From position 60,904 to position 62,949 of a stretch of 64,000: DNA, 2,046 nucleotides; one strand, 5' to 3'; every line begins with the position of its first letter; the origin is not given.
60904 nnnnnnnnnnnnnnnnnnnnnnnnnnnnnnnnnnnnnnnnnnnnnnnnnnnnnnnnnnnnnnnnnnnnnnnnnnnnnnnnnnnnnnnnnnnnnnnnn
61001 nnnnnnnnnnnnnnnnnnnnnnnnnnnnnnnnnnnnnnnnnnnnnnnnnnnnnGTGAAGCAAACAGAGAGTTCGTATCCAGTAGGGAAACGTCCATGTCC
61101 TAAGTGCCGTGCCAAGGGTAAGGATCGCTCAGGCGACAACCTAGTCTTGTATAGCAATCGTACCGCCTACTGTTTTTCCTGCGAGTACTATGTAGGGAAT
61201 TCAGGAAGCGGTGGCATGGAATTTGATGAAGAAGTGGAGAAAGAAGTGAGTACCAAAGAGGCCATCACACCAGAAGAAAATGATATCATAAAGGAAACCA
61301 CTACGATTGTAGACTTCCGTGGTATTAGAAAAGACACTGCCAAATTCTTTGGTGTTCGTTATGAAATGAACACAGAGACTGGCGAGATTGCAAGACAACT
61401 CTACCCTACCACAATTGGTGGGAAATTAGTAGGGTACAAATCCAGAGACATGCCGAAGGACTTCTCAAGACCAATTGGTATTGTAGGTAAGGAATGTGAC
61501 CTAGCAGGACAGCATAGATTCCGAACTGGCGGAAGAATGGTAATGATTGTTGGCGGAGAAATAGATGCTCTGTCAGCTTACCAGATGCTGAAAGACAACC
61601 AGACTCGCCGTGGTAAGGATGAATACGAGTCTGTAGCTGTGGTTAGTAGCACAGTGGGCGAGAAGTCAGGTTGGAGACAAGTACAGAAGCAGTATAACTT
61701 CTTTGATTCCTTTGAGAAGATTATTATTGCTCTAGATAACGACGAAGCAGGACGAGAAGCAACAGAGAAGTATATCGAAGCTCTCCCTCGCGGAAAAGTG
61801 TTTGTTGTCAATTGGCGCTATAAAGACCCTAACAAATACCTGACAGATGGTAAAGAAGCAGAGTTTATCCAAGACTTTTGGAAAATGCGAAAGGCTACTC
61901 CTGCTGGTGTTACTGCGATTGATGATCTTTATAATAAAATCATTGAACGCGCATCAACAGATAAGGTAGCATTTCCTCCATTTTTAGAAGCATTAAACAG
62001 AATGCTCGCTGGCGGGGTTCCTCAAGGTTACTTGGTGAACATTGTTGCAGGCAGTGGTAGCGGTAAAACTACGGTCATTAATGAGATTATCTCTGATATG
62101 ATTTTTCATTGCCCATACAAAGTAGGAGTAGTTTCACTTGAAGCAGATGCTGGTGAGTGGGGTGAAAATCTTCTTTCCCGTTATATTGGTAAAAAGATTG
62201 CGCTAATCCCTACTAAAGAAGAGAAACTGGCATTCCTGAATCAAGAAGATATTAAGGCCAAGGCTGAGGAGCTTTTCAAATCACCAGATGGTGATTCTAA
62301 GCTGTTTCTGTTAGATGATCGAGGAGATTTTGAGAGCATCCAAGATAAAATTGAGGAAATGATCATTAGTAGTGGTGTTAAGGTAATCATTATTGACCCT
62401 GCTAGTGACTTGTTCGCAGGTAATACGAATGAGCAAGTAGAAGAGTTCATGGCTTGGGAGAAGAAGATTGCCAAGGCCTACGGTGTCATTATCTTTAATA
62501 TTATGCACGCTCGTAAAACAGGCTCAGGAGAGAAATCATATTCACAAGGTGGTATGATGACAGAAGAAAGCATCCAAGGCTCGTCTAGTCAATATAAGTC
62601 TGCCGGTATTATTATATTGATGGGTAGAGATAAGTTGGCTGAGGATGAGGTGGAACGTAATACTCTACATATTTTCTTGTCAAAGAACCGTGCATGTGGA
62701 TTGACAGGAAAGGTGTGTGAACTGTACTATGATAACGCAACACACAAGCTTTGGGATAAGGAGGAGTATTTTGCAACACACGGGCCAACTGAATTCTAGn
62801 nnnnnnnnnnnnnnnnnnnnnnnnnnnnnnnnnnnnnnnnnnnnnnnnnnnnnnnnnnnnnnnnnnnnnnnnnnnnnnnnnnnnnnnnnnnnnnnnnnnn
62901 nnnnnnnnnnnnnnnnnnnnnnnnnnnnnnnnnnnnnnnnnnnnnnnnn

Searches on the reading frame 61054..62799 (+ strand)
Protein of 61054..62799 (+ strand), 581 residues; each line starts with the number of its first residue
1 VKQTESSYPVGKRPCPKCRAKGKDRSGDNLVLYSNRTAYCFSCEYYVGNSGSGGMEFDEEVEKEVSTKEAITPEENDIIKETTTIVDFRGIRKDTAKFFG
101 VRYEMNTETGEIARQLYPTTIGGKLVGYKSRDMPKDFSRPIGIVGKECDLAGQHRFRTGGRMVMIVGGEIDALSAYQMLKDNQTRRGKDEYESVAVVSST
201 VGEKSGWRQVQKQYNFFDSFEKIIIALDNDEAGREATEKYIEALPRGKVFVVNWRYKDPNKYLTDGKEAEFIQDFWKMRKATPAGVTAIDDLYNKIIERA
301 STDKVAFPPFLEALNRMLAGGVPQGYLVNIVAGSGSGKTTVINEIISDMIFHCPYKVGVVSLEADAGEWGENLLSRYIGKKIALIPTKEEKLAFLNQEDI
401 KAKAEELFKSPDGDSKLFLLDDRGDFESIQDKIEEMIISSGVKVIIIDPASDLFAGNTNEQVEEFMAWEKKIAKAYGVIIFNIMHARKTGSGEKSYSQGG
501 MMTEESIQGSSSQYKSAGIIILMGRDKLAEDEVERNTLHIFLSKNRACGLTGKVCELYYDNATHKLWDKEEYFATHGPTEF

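Call 11: search_protein_families(library=pfam, max_evalue=0.001, proteins=[window:61054-62799:+])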
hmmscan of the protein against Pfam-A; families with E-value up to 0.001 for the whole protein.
window:61054-62799:+ (581 aa): 7 families
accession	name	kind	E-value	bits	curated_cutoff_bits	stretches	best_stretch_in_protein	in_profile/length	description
PF13155.12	Toprim_2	-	1.2e-11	45.2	22.1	1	165-263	2-88/88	Toprim-like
PF13481.12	AAA_25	-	5.3e-11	43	27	1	309-490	17-194/195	AAA domain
PF03796.21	DnaB_C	-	1e-09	38.6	27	1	312-561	7-248/255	DnaB-like helicase C terminal domain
PF06745.19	ATPase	-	2.8e-08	33.8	26.6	1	312-498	6-167/231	KaiC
PF01751.28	Toprim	-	5.2e-05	23.8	23.1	1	163-252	2-94/96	Toprim domain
PF13362.12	Toprim_3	-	0.00034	21.4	27.2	0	218-264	39-90/95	Toprim domain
PF13662.12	Toprim_4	-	0.00078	20.1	25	0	216-247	47-77/85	Toprim domain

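Call 12: search_dna_similar(query=window:61054-62799:+, collection=phages, mode=protein, max_rows=15)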
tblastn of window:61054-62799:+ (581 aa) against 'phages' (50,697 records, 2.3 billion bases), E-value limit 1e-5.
Records with a match: 3182; places in all: 3187; records where one place covers at least 80% of the query: 2931.
Best place of each record, by identity: <60% 3182.
By first word of the organism name: Escherichia 689; Pseudomonas 507; Klebsiella 506; Salmonella 219; Vibrio 182; Rheinheimera 115; Yersinia 91; Erwinia 70; Aeromonas 62; Shigella 46; and 87 more.
By host as written in the record: - 455; Escherichia coli 247; Klebsiella pneumoniae 246; Pseudomonas aeruginosa 115; Rheinheimera sp. BAL341 115; Pseudomonas aeruginosa PAO1 44; Escherichia coli K-12 MG1655 40; Yersinia pestis 38; and 741 more.
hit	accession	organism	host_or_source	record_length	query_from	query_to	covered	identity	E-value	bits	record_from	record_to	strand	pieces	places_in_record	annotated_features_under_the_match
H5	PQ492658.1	Limnohabitans phage DC31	Limnohabitans sp. DCL3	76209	15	566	95%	45.8%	3e-155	498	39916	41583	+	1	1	DNA primase/helicase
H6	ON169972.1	Pseudomonas phage EM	Pseudomonas aeruginosa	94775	8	576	98%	43.1%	8e-148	477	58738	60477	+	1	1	DNA primase/helicase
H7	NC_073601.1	Pseudomonas phage EM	Pseudomonas aeruginosa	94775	8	576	98%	43.1%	8e-148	477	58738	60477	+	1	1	DNA primase/helicase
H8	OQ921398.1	Pseudomonas phage vFB297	Pseudomonas aeruginosa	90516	8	573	97%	43.2%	8e-148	477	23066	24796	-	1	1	hypothetical protein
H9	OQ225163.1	Pseudomonas phage vB_PaeM_B31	Pseudomonas aeruginosa B31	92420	8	573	97%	43.2%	1e-147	476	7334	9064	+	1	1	primase/helicase protein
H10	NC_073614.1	Pseudomonas phage vB_PaeM_B31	Pseudomonas aeruginosa B31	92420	8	573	97%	43.2%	1e-147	476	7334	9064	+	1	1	primase/helicase protein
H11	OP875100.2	Pseudomonas phage SPA01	Pseudomonas aeruginosa PAO1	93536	8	573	97%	43.2%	2e-147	475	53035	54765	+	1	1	dnaG: DNA primase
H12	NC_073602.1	Pseudomonas phage SPA01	Pseudomonas aeruginosa PAO1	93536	8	573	97%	43.2%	2e-147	475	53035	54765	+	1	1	dnaG: DNA primase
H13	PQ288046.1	Pseudomonas phage XD2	Pseudomonas aeruginosa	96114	8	576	98%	42.8%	9e-143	462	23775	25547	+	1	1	DNA primase/helicase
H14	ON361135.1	Pseudomonas phage vB_Pae_Kat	Pseudomonas aeruginosa PAO1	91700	8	573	97%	43.0%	4e-147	475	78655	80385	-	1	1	hypothetical protein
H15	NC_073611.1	Pseudomonas phage vB_Pae_Kat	Pseudomonas aeruginosa PAO1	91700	8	573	97%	43.0%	4e-147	475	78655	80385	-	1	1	hypothetical protein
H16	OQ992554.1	Pseudomonas phage Kat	Pseudomonas aeruginosa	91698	8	573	97%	43.0%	4e-147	475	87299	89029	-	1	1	hypothetical protein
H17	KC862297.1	Pseudomonas phage PAK_P1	Pseudomonas aeruginosa PAK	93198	8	573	97%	43.0%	4e-147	475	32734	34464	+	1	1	putative DNA primase/helicase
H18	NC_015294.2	Pseudomonas phage PAK_P1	Pseudomonas aeruginosa PAK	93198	8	573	97%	43.0%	4e-147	475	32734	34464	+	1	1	DNA primase/helicase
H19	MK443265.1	Pseudomonas phage JHP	Pseudomonas aeruginosa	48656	8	573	97%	43.0%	5e-147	474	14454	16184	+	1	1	hypothetical protein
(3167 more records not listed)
